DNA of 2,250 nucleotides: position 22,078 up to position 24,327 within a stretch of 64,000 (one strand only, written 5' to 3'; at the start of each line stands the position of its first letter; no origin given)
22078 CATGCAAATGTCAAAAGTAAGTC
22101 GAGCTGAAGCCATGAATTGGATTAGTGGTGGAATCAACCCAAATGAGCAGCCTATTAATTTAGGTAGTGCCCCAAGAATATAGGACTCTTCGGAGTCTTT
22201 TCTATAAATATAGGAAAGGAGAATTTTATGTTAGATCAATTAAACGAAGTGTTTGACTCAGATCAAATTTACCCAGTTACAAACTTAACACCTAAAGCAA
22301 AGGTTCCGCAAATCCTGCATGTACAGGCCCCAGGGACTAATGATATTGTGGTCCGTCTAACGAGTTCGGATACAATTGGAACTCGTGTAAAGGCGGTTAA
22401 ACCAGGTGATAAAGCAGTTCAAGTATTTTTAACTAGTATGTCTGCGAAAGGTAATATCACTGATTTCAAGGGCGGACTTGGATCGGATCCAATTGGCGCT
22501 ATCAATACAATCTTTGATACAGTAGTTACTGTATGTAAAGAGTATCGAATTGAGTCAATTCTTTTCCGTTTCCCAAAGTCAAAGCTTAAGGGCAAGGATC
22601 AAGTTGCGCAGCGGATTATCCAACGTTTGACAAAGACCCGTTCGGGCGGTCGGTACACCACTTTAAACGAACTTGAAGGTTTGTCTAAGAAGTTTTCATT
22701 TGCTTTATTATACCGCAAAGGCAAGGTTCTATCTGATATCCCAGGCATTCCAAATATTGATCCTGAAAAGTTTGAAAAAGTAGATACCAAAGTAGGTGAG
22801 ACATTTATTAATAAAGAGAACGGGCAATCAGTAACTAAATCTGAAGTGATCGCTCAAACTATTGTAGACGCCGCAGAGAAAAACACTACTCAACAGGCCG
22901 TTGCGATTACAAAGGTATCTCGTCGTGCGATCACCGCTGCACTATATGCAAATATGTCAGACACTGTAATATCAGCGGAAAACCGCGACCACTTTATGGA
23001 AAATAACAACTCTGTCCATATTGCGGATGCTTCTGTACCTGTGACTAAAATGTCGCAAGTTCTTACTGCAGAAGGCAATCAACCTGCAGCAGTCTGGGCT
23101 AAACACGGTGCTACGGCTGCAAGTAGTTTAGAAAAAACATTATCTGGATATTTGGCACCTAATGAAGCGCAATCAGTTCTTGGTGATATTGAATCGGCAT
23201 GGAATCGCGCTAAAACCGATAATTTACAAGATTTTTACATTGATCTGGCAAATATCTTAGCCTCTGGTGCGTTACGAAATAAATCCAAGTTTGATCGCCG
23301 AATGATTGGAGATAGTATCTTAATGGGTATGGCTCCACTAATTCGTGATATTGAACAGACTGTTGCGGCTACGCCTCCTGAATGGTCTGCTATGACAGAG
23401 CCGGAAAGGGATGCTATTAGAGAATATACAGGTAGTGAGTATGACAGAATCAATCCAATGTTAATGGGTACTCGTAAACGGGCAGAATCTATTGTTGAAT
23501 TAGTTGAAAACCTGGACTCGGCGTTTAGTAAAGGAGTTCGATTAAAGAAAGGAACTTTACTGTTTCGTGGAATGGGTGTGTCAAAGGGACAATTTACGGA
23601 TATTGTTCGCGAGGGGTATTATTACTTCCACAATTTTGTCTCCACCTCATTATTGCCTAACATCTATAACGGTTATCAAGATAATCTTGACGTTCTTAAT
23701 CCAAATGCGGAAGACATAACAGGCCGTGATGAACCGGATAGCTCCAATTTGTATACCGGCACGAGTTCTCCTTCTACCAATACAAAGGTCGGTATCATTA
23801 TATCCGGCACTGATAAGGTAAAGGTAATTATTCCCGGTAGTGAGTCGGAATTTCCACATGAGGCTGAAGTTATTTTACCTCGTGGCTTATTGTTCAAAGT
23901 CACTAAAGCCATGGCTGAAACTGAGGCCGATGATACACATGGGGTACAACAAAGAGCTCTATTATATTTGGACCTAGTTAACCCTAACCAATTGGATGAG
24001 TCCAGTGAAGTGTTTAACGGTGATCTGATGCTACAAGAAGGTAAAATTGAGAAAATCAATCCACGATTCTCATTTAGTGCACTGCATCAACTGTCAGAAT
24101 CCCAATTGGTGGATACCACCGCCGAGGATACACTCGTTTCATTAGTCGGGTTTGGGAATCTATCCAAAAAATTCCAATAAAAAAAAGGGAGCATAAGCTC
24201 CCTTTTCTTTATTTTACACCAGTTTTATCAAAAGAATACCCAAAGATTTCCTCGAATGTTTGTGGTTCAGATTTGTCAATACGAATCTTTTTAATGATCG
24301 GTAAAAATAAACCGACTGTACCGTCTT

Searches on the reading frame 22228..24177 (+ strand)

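Call 66: search_protein_families(library=phrogs, proteins=[window:22228-24177:+], max_evalue=0.00001)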
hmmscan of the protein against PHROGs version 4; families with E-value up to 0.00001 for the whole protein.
window:22228-24177:+ (650 aa): 6 families
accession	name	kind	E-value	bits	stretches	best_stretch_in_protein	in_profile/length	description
phrog_802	-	moron, auxiliary metabolic gene and host takeover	2.2e-189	632.3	1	3-650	3-673/674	Alt-like RNA polymerase ADP-ribosyltransferase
phrog_26651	-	moron, auxiliary metabolic gene and host takeover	2e-52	179.6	1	315-615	6-331/376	Alt-like RNA polymerase ADP-ribosyltransferase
phrog_15144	-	moron, auxiliary metabolic gene and host takeover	1.9e-13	51.3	1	388-562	96-255/274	ADP-ribosyltransferase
phrog_23966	-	moron, auxiliary metabolic gene and host takeover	6.4e-10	40.1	1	542-649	4-114/117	Alt-like RNA polymerase ADP-ribosyltransferase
phrog_9935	-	moron, auxiliary metabolic gene and host takeover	1.9e-08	35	1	421-556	145-267/302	Alt-like RNA polymerase ADP-ribosyltransferase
phrog_15247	-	unknown function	1.7e-06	29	1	84-119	21-56/67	-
